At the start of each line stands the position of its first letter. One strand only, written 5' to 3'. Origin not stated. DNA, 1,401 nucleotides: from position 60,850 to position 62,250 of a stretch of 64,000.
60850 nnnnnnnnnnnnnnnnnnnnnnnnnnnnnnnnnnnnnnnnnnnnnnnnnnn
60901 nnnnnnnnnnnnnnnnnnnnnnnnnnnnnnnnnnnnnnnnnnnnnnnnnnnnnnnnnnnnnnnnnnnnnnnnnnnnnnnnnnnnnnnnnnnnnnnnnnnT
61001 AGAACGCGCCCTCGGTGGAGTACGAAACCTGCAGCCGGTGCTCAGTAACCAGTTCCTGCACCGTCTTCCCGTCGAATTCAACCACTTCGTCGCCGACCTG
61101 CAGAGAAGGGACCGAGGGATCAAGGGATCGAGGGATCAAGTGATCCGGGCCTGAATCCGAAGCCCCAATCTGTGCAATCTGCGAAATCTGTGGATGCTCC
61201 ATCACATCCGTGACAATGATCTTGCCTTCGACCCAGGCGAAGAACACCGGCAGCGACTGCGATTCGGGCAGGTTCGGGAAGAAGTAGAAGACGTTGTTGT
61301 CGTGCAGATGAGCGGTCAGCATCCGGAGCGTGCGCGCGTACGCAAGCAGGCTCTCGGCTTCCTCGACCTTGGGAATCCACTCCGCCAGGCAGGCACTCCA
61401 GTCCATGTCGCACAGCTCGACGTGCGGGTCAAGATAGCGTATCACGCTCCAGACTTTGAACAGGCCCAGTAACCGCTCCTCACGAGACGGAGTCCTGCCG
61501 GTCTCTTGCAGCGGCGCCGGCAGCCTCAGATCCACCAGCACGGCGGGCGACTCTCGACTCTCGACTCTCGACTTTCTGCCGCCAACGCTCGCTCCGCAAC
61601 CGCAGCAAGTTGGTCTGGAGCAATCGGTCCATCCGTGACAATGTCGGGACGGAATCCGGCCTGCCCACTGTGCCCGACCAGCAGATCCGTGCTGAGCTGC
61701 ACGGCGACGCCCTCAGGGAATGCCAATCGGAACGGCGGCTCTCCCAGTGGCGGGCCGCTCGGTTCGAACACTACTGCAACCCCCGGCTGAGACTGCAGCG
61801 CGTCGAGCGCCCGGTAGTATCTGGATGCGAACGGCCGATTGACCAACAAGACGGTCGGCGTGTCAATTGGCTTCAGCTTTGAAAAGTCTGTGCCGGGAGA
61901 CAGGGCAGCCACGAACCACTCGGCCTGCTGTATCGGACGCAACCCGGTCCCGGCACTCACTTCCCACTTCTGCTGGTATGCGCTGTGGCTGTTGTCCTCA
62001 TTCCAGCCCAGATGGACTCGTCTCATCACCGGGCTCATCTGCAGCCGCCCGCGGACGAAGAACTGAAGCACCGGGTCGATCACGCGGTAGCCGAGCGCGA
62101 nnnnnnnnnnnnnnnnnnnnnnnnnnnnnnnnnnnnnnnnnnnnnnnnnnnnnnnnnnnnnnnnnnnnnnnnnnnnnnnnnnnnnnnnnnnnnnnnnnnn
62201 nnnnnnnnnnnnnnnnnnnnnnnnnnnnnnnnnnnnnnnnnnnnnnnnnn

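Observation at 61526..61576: Heptamer tandem repeat that could act as a frame switch between two S41 modules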

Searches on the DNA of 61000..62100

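Call 73: search_rna_families(source=window, start=61000, end=62100, threshold=evalue, max_evalue=1)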
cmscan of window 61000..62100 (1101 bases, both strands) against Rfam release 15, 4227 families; matches with E-value up to 1: 0.
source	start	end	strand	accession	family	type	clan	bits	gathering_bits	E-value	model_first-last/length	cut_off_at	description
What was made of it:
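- On Programmed -1 ribosomal frameshift: There is no Rfam hit (call 73).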
